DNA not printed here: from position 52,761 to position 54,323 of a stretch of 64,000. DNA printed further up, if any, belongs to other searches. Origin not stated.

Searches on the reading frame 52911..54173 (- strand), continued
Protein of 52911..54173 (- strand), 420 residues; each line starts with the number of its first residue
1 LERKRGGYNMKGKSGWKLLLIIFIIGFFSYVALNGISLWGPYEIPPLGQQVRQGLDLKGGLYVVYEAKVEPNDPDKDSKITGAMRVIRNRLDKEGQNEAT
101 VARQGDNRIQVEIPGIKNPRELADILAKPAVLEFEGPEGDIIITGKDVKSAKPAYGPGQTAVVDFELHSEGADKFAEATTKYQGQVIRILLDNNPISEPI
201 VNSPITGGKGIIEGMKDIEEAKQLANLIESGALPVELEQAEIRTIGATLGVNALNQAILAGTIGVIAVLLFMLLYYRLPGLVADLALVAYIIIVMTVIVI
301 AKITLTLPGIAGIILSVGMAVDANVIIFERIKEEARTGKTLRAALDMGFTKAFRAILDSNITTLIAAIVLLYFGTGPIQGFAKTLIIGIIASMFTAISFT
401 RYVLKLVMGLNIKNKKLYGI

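Call 23: find_encoding_contigs(protein=P0134, flank=6000, max_places=2)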
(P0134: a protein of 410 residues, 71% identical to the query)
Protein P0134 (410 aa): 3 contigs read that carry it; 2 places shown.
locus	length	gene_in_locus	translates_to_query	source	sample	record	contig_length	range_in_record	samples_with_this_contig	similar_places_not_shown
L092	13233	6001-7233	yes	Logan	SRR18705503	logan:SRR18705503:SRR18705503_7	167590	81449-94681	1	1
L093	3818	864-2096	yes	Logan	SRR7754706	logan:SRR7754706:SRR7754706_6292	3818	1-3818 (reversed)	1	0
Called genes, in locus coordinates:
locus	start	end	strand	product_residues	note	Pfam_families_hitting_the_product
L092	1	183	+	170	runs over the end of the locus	PF02075:RuvC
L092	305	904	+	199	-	PF01330:RuvA_N, PF21176:RecR_HhH (faint), PF00633:HHH (faint), PF14520:HHH_5, PF07499:RuvA_C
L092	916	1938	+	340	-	PF01078:Mg_chelatase (faint), PF05496:RuvB_N, PF13191:AAA_16 (faint), PF00004:AAA, PF07728:AAA_5 (weak), PF17864:AAA_lid_4, PF05491:WHD_RuvB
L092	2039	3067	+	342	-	PF02547:Queuosine_synth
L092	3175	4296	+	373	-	PF01702:TGT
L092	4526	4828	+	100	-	PF02699:YajC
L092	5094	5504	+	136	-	PF12670:DUF3792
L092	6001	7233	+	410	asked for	PF21760:SecD_1st, PF22599:SecDF_P1_head, PF03176:MMPL (weak), PF02355:SecD_SecF_C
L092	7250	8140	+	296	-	PF07549:Sec_GG (weak), PF02355:SecD_SecF_C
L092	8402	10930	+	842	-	PF01368:DHH, PF02272:DHHA1, PF17768:RecJ_OB, PF10141:ssDNA-exonuc_C (weak)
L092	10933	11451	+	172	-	PF00156:Pribosyltran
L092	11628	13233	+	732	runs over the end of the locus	PF13328:HD_4, PF01966:HD, PF04607:RelA_SpoT, PF02824:TGS, PF19296:RelA_AH, PF28438:RelA_RIS, PF13291:ACT_4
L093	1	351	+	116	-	?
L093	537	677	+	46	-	PF13165:SCIFF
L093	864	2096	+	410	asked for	PF21760:SecD_1st, PF22599:SecDF_P1_head, PF03176:MMPL (weak), PF02355:SecD_SecF_C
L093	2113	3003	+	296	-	PF07549:Sec_GG (weak), PF02355:SecD_SecF_C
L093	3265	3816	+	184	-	?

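Call 24: find_encoding_contigs(protein=P0150, flank=6000, max_places=2)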
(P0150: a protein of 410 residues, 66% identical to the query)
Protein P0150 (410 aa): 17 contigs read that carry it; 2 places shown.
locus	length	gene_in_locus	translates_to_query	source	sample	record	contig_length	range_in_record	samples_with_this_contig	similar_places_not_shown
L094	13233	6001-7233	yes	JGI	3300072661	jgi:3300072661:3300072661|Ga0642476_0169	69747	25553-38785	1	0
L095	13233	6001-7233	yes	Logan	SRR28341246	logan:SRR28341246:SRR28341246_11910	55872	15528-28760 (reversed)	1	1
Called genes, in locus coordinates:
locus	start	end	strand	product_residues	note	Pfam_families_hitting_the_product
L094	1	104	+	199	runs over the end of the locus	PF01330:RuvA_N, PF00633:HHH (faint), PF21176:RecR_HhH (faint), PF14520:HHH_5, PF07499:RuvA_C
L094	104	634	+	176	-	PF06068:TIP49 (weak), PF05496:RuvB_N, PF01078:Mg_chelatase (faint), PF13191:AAA_16 (faint), PF00004:AAA, PF07728:AAA_5 (faint)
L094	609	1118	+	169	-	PF17864:AAA_lid_4, PF05491:WHD_RuvB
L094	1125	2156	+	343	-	PF02547:Queuosine_synth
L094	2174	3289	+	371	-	PF01702:TGT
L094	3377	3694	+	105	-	PF02699:YajC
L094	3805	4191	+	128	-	PF12670:DUF3792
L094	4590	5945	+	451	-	PF13353:Fer4_12, PF04055:Radical_SAM, PF13186:SPASM (weak)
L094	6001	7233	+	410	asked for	PF21760:SecD_1st, PF22599:SecDF_P1_head, PF00873:ACR_tran (weak), PF03176:MMPL, PF02355:SecD_SecF_C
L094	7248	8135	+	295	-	PF07549:Sec_GG (weak), PF02355:SecD_SecF_C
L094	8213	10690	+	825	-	PF01368:DHH, PF02272:DHHA1, PF17768:RecJ_OB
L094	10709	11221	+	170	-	PF00156:Pribosyltran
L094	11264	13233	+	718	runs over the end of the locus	PF01966:HD, PF13328:HD_4, PF04607:RelA_SpoT, PF02824:TGS, PF19296:RelA_AH, PF28438:RelA_RIS, PF01842:ACT (weak), PF13291:ACT_4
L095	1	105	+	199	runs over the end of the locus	PF01330:RuvA_N, PF00633:HHH (faint), PF21176:RecR_HhH (faint), PF14520:HHH_5, PF07499:RuvA_C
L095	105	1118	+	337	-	PF06068:TIP49 (weak), PF01078:Mg_chelatase (faint), PF05496:RuvB_N, PF00004:AAA, PF07728:AAA_5 (faint), PF17864:AAA_lid_4, PF05491:WHD_RuvB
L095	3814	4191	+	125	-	PF12670:DUF3792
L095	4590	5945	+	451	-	PF13353:Fer4_12, PF04055:Radical_SAM, PF13186:SPASM (weak)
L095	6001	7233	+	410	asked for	PF21760:SecD_1st, PF22599:SecDF_P1_head, PF00873:ACR_tran (weak), PF03176:MMPL, PF02355:SecD_SecF_C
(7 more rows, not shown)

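Call 25: find_encoding_contigs(protein=P0131, flank=6000, max_places=2)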
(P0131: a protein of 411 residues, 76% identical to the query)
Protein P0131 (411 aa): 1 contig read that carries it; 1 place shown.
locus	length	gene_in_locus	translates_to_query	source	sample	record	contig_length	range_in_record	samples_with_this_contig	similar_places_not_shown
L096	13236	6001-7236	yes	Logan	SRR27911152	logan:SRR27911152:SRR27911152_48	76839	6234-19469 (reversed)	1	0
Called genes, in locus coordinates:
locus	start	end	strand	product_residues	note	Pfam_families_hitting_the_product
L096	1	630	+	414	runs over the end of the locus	PF00171:Aldedh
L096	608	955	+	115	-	PF01035:DNA_binding_1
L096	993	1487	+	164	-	PF02075:RuvC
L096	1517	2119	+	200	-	PF01330:RuvA_N, PF00633:HHH (faint), PF14520:HHH_5, PF21176:RecR_HhH (faint), PF07499:RuvA_C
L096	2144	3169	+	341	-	PF06068:TIP49 (faint), PF01078:Mg_chelatase (faint), PF05496:RuvB_N, PF00004:AAA, PF07728:AAA_5 (weak), PF17864:AAA_lid_4, PF05491:WHD_RuvB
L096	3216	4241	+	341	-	PF02547:Queuosine_synth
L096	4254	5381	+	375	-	PF01702:TGT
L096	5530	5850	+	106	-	PF02699:YajC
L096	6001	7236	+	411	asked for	PF21760:SecD_1st, PF22599:SecDF_P1_head, PF00873:ACR_tran (weak), PF03176:MMPL, PF02355:SecD_SecF_C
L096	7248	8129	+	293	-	PF02355:SecD_SecF_C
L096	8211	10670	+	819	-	PF01368:DHH, PF02272:DHHA1, PF17768:RecJ_OB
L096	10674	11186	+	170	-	PF00156:Pribosyltran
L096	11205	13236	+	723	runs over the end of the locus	PF13328:HD_4, PF01966:HD, PF04607:RelA_SpoT, PF02824:TGS, PF19296:RelA_AH, PF28438:RelA_RIS, PF13291:ACT_4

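Call 27: find_homologous_proteins(query=L094:4590-5942:+, max_evalue=1e-30)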
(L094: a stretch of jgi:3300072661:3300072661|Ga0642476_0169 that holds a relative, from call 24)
Query L094:4590-5942:+ (451 aa): 8000 proteins with E <= 1e-30 among 8000 candidates; the best 120 are listed.
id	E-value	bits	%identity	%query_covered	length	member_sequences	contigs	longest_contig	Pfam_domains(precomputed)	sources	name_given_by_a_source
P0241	0.0e+0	1057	100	100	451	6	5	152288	PF13186.12,PF04055.28,PF13353.12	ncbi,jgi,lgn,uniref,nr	ncbi:thioether cross-link-forming SCIFF peptide maturase [Xylanivirga thermophila]|jgi:uncharacteriz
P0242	1.3e-225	768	70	99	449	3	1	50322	PF13186.12,PF04055.28,PF13353.12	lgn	-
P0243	1.2e-224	764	71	99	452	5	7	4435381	PF13186.12,PF04055.28,PF13353.12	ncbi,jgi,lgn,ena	ncbi:MAG: thioether cross-link-forming SCIFF peptide maturase [Caldicoprobacterales bacterium]|jgi:u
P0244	3.8e-224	763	70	99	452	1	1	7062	PF13186.12,PF04055.28,PF13353.12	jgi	jgi:uncharacterized protein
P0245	3.1e-221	753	69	99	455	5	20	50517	PF13186.12,PF04055.28,PF13353.12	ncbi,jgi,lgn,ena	-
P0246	7.4e-220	749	68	99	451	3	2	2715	PF13186.12,PF04055.28,PF13353.12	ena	-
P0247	1.1e-219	748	69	99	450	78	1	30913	PF04055.28,PF13353.12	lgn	-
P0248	3.3e-219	746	69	99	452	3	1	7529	PF13186.12,PF04055.28,PF13353.12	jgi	-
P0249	3.3e-219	746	69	99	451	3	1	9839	PF13186.12,PF04055.28,PF13353.12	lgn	-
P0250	1.6e-218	744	70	99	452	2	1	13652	PF13186.12,PF04055.28,PF13353.12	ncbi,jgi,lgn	-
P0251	1.8e-218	744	69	99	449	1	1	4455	PF13186.12,PF04055.28,PF13353.12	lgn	-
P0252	2.1e-218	744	69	97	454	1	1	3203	PF13186.12,PF04055.28,PF13353.12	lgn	-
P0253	3.5e-218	743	70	99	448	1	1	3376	PF13186.12,PF04055.28,PF13353.12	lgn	-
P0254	9.2e-218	742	67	99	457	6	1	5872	PF13186.12,PF04055.28,PF13353.12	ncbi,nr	ncbi:MAG: thioether cross-link-forming SCIFF peptide maturase [Clostridiales bacterium]|nr:thioether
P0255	1.7e-217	741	70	99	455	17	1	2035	PF13186.12,PF04055.28,PF13353.12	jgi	-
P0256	3.7e-217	740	68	99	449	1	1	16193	PF13186.12,PF04055.28,PF13353.12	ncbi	-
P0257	4.6e-217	739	68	99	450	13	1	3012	PF13186.12,PF04055.28,PF13353.12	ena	-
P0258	1.0e-216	738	68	99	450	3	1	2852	PF13186.12,PF04055.28,PF13353.12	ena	-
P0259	1.3e-216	738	69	100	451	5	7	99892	PF13186.12,PF04055.28,PF13353.12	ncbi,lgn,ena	-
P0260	2.5e-216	737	68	97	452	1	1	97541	PF13186.12,PF04055.28,PF13353.12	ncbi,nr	ncbi:MAG TPA: thioether cross-link-forming SCIFF peptide maturase [Clostridiales bacterium]|nr:thioe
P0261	6.7e-216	736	67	100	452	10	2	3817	PF13186.12,PF04055.28,PF13353.12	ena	-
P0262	1.5e-214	731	67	99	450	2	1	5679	PF13186.12,PF04055.28,PF13353.12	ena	-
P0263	2.0e-214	731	66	100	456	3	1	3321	PF13186.12,PF04055.28,PF13353.12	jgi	jgi:uncharacterized protein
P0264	1.9e-213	727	67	99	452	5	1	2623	PF13186.12,PF04055.28,PF13353.12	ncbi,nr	ncbi:MAG: thioether cross-link-forming SCIFF peptide maturase [Firmicutes bacterium]|nr:thioether cr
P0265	1.2e-209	715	68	97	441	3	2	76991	PF13186.12,PF04055.28,PF13353.12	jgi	-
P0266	1.4e-209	715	67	99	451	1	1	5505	PF13186.12,PF04055.28,PF13353.12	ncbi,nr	ncbi:MAG TPA: thioether cross-link-forming SCIFF peptide maturase [Bacillota bacterium]|nr:thioether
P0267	1.8e-204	698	66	98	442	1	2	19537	PF13186.12,PF04055.28,PF13353.12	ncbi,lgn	-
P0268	6.3e-197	673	63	99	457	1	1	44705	PF04055.28,PF13353.12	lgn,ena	-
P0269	3.1e-195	667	62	100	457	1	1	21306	PF04055.28,PF13353.12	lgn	-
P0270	2.4e-194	664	-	-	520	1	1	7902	PF04055.28,PF13353.12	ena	-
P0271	4.5e-190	650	61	99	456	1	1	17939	PF04055.28,PF13353.12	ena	-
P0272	3.0e-186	638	60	99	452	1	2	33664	PF04055.28,PF13353.12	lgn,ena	-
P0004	4.6e-186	637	58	100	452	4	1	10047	PF04055.28,PF13353.12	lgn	-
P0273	1.6e-184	632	58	100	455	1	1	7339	PF04055.28,PF13353.12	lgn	-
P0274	7.2e-184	630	58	100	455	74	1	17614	PF04055.28,PF13353.12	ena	-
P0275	8.8e-184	630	58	99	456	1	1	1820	PF13186.12,PF04055.28,PF13353.12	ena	-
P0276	9.3e-184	630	59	99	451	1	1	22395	PF04055.28,PF13353.12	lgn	-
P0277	1.7e-183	629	59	99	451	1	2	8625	PF04055.28,PF13353.12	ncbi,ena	-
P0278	2.3e-183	628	58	99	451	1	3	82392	PF04055.28,PF13353.12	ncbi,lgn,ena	-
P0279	3.4e-183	628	59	99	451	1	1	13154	PF04055.28,PF13353.12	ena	-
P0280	3.5e-183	628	59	99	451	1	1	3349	PF04055.28,PF13353.12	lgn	-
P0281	3.7e-183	628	58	99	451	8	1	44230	PF04055.28,PF13353.12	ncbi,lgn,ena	-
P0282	3.8e-183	628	60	99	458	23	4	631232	PF13186.12,PF04055.28,PF13353.12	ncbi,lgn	-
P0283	3.9e-183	627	59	99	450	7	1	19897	PF13186.12,PF04055.28,PF13353.12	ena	-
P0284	4.0e-183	627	58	99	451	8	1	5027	PF04055.28,PF13353.12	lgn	-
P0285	6.5e-183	627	58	99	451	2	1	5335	PF04055.28,PF13353.12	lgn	-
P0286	7.0e-183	627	58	99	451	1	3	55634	PF04055.28,PF13353.12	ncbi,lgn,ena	-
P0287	1.8e-182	625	58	99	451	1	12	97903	PF04055.28,PF13353.12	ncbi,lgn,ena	-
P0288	2.0e-182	625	59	99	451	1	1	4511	PF04055.28,PF13353.12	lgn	-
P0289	2.2e-182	625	59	99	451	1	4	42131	PF04055.28,PF13353.12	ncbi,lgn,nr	ncbi:MAG: thioether cross-link-forming SCIFF peptide maturase [Clostridia bacterium]|nr:thioether cr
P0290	3.0e-182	625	59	98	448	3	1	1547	PF13186.12,PF04055.28,PF13353.12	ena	-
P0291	3.0e-182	625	59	99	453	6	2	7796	PF04055.28,PF13353.12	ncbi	-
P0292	3.8e-182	624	59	99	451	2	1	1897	PF04055.28,PF13353.12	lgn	-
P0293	4.3e-182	624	59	98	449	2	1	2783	PF13186.12,PF04055.28,PF13353.12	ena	-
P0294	5.1e-182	624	59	99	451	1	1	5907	PF04055.28,PF13353.12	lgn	-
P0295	5.9e-182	624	58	99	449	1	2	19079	PF04055.28,PF13353.12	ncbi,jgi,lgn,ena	-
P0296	7.0e-182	623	58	99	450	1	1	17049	PF04055.28,PF13353.12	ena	-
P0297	1.0e-181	623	58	99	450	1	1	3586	PF04055.28,PF13353.12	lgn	-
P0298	1.0e-181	623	58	99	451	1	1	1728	PF04055.28,PF13353.12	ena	-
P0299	1.2e-181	623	58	99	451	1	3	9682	PF04055.28,PF13353.12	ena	-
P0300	1.2e-181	623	58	98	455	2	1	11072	PF13186.12,PF04055.28,PF13353.12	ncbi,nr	ncbi:MAG: thioether cross-link-forming SCIFF peptide maturase [Epulopiscium sp.]|nr:thioether cross-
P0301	1.4e-181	622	58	98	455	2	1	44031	PF13186.12,PF04055.28,PF13353.12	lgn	-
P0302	1.5e-181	622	59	99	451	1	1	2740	PF04055.28,PF13353.12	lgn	-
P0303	2.5e-181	622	58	99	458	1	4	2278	PF04055.28,PF13353.12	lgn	-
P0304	3.0e-181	621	58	99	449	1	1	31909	PF13186.12,PF04055.28,PF13353.12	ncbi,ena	-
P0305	3.3e-181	621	58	99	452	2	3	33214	PF13186.12,PF04055.28,PF13353.12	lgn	-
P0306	3.5e-181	621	59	99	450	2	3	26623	PF13186.12,PF04055.28,PF13353.12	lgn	-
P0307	3.6e-181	621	58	99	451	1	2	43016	PF04055.28,PF13353.12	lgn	-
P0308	4.6e-181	621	58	99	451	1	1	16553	PF04055.28,PF13353.12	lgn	-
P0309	6.5e-181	620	58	99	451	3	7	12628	PF13186.12,PF04055.28,PF13353.12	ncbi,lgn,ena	-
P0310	7.2e-181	620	60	99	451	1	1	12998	PF13186.12,PF04055.28,PF13353.12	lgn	-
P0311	7.6e-181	620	58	99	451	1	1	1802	PF04055.28,PF13353.12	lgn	-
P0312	9.0e-181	620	58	99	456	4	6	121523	PF13186.12,PF04055.28,PF13353.12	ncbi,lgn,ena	-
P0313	1.1e-180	619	58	99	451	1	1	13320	PF04055.28,PF13353.12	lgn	-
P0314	1.3e-180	619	57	99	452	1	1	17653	PF04055.28,PF13353.12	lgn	-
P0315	1.3e-180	619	58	99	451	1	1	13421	PF04055.28,PF13353.12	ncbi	-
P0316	1.5e-180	619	58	99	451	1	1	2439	PF04055.28,PF13353.12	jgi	jgi:uncharacterized protein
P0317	2.6e-180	618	57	98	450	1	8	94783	PF04055.28,PF13353.12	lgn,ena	-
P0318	2.6e-180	618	58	99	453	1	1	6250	PF13186.12,PF04055.28,PF13353.12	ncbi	-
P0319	3.1e-180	618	57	98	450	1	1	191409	PF13186.12,PF04055.28,PF13353.12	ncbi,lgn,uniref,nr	ncbi:thioether cross-link-forming SCIFF peptide maturase [Defluviitalea raffinosedens]|uniref:Thioet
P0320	3.4e-180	618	58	99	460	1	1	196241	PF13186.12,PF04055.28,PF13353.12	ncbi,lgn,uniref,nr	ncbi:thioether cross-link-forming SCIFF peptide maturase [Tepidibacter thalassicus]|uniref:Radical S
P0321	3.8e-180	618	58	99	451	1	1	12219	PF04055.28,PF13353.12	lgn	-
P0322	4.1e-180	618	58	99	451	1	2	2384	PF04055.28,PF13353.12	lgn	-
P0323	4.5e-180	617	58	100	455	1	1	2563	PF04055.28,PF13353.12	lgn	-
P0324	4.5e-180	617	59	99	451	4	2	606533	PF13186.12,PF04055.28,PF13353.12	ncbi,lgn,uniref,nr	ncbi:uncharacterized protein SAMN02745883_00432 [Caminicella sporogenes DSM 14501]|uniref:Radical SA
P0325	5.2e-180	617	58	99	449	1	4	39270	PF04055.28,PF13353.12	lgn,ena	-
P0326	5.7e-180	617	58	99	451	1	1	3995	PF04055.28,PF13353.12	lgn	-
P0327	6.6e-180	617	58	99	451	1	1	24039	PF04055.28,PF13353.12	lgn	-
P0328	6.7e-180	617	57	100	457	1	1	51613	PF13186.12,PF04055.28,PF13353.12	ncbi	-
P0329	8.9e-180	616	57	99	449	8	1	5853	PF04055.28,PF13353.12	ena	-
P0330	1.1e-179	616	58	99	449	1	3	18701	PF04055.28,PF13353.12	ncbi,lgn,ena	-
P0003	1.1e-179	616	58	99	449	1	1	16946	PF04055.28,PF13353.12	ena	-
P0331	1.1e-179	616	58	99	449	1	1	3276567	PF13186.12,PF04055.28,PF13353.12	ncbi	ncbi:UNVERIFIED_CONTAM: uncharacterized protein Cloal_2045 [Acetivibrio alkalicellulosi]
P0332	1.1e-179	616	58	98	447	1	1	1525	PF13186.12,PF04055.28,PF13353.12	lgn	-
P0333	1.4e-179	616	58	97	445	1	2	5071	PF04055.28,PF13353.12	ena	-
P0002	1.4e-179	616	58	99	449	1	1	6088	PF04055.28,PF13353.12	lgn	-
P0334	1.5e-179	616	59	97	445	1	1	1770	PF04055.28,PF13353.12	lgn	-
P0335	1.8e-179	615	58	98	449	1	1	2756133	PF13186.12,PF04055.28,PF13353.12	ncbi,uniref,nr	ncbi:thioether cross-link-forming SCIFF peptide maturase [Crassaminicella indica]|uniref:Thioether c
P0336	2.0e-179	615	58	99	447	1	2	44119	PF13186.12,PF04055.28,PF13353.12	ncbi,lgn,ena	-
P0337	2.1e-179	615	57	98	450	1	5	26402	PF13186.12,PF04055.28,PF13353.12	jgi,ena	-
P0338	2.8e-179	615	57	99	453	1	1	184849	PF13186.12,PF04055.28,PF13353.12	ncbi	-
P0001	3.1e-179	615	55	98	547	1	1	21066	PF04055.28,PF13353.12,PF05402.19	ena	-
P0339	3.2e-179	615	58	99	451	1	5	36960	PF04055.28,PF13353.12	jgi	jgi:uncharacterized protein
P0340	3.2e-179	615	57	98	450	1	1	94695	PF13186.12,PF04055.28,PF13353.12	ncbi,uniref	ncbi:thioether cross-link-forming SCIFF peptide maturase [Defluviitalea phaphyphila]|uniref:thioethe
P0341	3.4e-179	614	57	98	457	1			PF13186.12,PF04055.28,PF13353.12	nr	nr:thioether cross-link-forming SCIFF peptide maturase [Defluviitalea phaphyphila]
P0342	3.8e-179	614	60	99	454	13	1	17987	PF13186.12,PF04055.28,PF13353.12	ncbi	-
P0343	4.0e-179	614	56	99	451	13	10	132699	PF13186.12,PF04055.28,PF13353.12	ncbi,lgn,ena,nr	ncbi:MAG: thioether cross-link-forming SCIFF peptide maturase [Clostridiales bacterium]|nr:thioether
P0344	4.1e-179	614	57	98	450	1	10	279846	PF13186.12,PF04055.28,PF13353.12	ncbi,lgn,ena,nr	ncbi:MAG: six-Cys-in-45 modification radical protein [Defluviitaleaceae bacterium]|nr:six-Cys-in-45 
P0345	4.5e-179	614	59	99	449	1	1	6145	PF13186.12,PF04055.28,PF13353.12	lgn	-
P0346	4.9e-179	614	57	98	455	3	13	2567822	PF13186.12,PF04055.28,PF13353.12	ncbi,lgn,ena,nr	ncbi:MAG: thioether cross-link-forming SCIFF peptide maturase [Epulopiscium sp.]|nr:thioether cross-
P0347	5.2e-179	614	58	99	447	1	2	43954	PF13186.12,PF04055.28,PF13353.12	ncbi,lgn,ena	-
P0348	5.7e-179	614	57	99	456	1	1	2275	PF04055.28,PF13353.12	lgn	-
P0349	6.0e-179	614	58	98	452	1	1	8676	PF04055.28,PF13353.12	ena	-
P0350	6.1e-179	614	58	99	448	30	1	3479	PF13186.12,PF04055.28,PF13353.12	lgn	-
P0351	6.7e-179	614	57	99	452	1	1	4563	PF04055.28,PF13353.12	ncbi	-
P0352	7.0e-179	613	59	97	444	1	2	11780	PF04055.28,PF13353.12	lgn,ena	-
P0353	7.5e-179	613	57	98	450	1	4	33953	PF13186.12,PF04055.28,PF13353.12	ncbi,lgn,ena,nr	ncbi:MAG: thioether cross-link-forming SCIFF peptide maturase [Epulopiscium sp.]|nr:thioether cross-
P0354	7.6e-179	613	56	98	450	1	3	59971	PF13186.12,PF04055.28,PF13353.12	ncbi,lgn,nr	ncbi:MAG: uncharacterized protein PWP07_288 [Epulopiscium sp.]|nr:uncharacterized protein [Candidatu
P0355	8.5e-179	613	59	98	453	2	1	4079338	PF13186.12,PF04055.28,PF13353.12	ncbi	ncbi:thioether cross-link-forming SCIFF peptide maturase [Clostridiaceae bacterium 35-E11]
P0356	9.6e-179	613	58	98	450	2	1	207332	PF13186.12,PF04055.28,PF13353.12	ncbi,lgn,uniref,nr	ncbi:uncharacterized protein SAMN02745912_00203 [Paramaledivibacter caminithermalis DSM 15212]|unire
